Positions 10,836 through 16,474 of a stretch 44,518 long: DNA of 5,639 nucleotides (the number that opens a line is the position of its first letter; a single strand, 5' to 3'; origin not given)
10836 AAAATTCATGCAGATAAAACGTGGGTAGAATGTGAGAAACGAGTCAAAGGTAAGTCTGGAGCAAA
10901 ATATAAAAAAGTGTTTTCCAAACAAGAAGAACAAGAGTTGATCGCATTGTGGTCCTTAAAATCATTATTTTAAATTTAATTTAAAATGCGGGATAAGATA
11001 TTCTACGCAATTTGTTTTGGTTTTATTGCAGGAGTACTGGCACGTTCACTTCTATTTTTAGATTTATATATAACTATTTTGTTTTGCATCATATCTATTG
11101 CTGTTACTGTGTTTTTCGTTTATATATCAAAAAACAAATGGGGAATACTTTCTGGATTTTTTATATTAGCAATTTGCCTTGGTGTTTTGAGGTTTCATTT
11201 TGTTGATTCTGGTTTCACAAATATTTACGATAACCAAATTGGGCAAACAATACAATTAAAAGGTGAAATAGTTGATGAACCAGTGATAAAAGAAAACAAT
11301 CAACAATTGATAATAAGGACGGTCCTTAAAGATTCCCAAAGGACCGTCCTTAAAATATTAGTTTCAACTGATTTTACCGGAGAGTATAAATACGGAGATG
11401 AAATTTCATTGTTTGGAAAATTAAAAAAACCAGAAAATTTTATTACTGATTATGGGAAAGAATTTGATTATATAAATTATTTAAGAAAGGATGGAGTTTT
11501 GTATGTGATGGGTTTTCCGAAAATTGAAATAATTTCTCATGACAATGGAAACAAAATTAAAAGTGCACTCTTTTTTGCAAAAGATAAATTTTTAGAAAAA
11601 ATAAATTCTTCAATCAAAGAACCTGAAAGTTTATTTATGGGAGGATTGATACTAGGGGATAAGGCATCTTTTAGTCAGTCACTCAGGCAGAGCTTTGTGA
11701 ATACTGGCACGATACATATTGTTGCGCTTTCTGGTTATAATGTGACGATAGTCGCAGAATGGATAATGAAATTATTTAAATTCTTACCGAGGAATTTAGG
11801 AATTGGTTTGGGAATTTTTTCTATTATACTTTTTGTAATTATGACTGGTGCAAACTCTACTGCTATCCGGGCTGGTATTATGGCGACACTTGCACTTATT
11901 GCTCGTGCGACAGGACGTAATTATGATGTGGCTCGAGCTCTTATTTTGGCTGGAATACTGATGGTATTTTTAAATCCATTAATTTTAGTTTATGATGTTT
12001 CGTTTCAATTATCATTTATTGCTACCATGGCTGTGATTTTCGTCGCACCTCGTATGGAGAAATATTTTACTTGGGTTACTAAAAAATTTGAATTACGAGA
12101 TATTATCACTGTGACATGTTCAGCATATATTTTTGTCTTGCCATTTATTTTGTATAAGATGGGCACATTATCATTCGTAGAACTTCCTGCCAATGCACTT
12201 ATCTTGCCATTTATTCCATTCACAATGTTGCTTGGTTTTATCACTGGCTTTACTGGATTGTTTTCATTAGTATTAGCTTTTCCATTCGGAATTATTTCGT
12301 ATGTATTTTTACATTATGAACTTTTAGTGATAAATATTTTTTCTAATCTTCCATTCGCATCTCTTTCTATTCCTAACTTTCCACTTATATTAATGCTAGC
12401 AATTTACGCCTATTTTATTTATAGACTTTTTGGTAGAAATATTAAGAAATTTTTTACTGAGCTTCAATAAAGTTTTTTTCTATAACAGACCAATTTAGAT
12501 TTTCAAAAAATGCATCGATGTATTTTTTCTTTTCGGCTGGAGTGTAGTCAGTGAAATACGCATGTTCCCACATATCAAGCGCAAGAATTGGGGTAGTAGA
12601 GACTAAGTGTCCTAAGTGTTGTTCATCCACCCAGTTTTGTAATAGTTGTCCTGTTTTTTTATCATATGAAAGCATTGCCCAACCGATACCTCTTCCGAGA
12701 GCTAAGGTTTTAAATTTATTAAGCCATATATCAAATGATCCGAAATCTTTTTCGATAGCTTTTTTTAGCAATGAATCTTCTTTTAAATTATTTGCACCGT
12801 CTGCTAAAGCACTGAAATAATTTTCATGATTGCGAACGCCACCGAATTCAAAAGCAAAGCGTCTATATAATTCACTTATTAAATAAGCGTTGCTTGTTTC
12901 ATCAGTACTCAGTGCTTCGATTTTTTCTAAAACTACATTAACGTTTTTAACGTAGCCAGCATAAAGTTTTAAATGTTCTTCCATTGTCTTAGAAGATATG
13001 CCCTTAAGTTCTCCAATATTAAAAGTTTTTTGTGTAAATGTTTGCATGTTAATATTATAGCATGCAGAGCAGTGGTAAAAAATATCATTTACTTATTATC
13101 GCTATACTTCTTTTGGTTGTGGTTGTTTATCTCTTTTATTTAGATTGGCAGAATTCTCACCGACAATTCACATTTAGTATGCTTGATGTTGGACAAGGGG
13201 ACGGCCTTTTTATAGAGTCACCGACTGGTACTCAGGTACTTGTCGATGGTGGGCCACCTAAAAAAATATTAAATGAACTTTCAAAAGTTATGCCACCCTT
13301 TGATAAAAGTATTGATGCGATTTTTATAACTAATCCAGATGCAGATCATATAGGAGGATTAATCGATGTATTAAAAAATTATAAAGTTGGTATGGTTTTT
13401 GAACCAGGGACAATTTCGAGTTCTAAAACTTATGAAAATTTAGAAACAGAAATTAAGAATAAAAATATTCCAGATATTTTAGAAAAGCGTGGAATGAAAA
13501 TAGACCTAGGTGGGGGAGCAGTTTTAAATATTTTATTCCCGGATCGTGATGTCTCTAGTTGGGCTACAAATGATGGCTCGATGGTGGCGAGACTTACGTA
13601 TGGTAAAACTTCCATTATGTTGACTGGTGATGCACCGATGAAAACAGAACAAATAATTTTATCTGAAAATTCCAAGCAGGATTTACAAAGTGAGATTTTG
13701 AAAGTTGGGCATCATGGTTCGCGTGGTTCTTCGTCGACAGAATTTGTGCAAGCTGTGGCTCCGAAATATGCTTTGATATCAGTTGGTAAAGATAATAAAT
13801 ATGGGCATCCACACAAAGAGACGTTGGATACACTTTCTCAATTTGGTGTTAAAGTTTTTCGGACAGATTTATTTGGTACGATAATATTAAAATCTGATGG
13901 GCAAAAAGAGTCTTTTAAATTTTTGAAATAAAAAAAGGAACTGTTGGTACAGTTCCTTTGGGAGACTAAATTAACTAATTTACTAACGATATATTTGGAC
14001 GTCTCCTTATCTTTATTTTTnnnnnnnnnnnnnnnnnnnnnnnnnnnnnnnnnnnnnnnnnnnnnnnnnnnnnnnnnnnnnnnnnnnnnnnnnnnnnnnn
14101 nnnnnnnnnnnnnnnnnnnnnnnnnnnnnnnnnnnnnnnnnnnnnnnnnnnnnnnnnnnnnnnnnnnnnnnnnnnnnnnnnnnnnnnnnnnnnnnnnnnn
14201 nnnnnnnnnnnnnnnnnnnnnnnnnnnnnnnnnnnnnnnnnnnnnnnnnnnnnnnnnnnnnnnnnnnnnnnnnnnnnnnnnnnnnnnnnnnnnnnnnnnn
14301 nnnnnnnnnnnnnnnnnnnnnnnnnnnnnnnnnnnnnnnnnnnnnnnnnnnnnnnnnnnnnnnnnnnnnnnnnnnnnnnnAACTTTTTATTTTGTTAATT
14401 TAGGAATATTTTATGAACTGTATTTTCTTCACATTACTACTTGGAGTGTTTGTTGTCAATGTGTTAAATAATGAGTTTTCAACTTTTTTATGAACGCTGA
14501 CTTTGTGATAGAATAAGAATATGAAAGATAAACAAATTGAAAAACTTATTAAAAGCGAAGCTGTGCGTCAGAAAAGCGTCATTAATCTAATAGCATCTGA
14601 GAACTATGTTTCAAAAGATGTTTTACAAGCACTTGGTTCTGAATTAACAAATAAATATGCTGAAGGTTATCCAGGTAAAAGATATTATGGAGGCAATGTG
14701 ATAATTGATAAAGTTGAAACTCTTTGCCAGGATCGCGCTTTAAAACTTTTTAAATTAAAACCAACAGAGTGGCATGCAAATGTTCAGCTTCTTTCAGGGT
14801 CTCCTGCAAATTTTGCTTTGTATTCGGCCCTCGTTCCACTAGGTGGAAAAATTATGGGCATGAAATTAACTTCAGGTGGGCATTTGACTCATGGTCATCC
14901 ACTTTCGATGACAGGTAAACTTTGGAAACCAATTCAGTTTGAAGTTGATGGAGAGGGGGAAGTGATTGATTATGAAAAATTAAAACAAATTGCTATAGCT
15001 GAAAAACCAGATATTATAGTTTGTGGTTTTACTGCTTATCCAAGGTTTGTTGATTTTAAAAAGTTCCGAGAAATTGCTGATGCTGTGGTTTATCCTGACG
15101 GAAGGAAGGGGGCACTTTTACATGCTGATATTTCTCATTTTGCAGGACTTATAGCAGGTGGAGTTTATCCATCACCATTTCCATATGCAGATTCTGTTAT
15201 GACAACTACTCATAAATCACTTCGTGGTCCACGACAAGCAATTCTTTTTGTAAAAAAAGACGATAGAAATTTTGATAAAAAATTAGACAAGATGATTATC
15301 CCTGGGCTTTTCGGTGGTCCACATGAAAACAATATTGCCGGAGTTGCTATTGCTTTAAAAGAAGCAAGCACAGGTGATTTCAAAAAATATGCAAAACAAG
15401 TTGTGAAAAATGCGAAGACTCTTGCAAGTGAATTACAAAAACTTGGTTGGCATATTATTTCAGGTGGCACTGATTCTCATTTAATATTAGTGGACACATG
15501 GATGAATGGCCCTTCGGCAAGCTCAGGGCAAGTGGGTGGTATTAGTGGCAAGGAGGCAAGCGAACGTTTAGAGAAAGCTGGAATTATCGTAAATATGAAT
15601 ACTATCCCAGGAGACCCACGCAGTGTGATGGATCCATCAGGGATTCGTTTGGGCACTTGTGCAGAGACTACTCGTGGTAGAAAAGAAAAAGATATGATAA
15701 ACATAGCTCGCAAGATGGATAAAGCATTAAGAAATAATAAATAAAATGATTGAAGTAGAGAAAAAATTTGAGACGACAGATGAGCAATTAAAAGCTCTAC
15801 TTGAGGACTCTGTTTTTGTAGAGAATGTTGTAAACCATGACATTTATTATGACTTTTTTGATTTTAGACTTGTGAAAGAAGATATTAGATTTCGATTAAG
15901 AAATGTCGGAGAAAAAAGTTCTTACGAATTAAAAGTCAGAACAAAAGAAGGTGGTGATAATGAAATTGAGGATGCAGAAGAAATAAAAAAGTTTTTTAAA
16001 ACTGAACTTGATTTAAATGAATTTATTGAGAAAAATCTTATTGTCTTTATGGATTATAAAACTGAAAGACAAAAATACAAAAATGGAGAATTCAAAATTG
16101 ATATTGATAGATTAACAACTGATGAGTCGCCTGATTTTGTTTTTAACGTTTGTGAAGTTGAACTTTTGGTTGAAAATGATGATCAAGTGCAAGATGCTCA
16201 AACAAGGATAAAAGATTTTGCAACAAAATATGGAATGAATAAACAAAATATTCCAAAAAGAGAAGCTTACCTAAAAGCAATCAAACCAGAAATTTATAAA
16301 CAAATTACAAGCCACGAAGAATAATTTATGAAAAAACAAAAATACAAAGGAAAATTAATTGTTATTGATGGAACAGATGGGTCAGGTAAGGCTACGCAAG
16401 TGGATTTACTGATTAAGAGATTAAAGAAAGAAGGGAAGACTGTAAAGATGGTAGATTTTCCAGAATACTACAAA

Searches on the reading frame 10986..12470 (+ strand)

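Call 48: search_protein_families(library=pfam, proteins=[window:10986-12470:+], max_evalue=0.001)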
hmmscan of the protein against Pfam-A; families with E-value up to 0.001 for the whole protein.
window:10986-12470:+ (494 aa): 2 families
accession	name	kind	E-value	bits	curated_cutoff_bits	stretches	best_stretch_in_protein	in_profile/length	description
PF03772.21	Competence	-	5.1e-47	160.9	23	1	221-481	1-264/270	Competence protein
PF13567.11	DUF4131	-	1.8e-15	57.5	31.6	1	27-181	5-163/165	Domain of unknown function (DUF4131)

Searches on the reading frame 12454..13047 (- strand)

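Call 48: search_protein_families(library=pfam, proteins=[window:12454-13047:-], max_evalue=0.001)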
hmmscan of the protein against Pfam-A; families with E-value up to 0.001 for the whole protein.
window:12454-13047:- (197 aa): 2 families
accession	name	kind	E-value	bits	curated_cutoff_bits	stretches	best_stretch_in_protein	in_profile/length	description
PF02777.23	Sod_Fe_C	-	1.2e-25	90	20.9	1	93-192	4-102/102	Iron/manganese superoxide dismutases, C-terminal domain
PF00081.27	Sod_Fe_N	-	2.1e-06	28.5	27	1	17-81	18-81/82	Iron/manganese superoxide dismutases, alpha-hairpin domain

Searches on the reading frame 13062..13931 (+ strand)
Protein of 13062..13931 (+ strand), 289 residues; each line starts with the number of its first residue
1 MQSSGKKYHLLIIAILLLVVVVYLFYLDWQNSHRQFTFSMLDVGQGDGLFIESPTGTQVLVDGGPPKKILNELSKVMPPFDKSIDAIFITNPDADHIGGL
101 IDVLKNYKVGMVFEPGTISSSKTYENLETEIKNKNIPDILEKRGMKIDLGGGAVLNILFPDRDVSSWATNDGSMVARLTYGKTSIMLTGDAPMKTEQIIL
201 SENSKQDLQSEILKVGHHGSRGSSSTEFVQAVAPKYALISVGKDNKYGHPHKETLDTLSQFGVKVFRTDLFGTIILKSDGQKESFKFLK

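Call 48: search_protein_families(library=pfam, proteins=[window:13062-13931:+], max_evalue=0.001)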
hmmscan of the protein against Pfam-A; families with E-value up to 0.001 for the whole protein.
window:13062-13931:+ (289 aa): 2 families
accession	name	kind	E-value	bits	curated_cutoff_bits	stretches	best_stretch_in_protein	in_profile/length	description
PF00753.33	Lactamase_B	-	2.9e-11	44.1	22.7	1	42-242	2-195/196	Metallo-beta-lactamase superfamily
PF12706.13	Lactamase_B_2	-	0.00015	21.9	27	1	58-131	2-74/200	Beta-lactamase superfamily domain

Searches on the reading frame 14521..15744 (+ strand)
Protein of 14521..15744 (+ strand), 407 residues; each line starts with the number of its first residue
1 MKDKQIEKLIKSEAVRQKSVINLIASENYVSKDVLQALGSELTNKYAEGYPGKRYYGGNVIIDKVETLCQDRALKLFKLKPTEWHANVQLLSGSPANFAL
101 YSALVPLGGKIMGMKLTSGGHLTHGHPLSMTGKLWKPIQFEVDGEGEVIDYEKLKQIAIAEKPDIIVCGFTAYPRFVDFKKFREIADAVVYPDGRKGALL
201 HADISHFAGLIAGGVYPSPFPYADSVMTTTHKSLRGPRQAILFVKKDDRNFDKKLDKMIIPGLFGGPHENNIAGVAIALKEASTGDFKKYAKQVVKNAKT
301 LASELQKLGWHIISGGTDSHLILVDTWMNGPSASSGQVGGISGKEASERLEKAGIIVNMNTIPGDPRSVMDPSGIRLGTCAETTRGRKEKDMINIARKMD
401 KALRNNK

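Call 48: search_protein_families(library=pfam, proteins=[window:14521-15744:+], max_evalue=0.001)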
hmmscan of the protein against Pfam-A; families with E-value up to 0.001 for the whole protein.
window:14521-15744:+ (407 aa): 1 family
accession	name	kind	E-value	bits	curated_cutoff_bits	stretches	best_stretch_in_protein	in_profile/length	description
PF00464.25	SHMT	-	1.9e-143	478.3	27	1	2-397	4-397/399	Serine hydroxymethyltransferase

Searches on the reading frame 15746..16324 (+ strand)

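Call 48: search_protein_families(library=pfam, proteins=[window:15746-16324:+], max_evalue=0.001)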
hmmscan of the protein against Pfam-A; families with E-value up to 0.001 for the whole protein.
window:15746-16324:+ (192 aa): 1 family
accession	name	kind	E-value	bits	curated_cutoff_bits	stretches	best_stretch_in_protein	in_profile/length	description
PF01928.26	CYTH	-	1.8e-11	44.7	23.2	1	1-166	1-171/179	CYTH domain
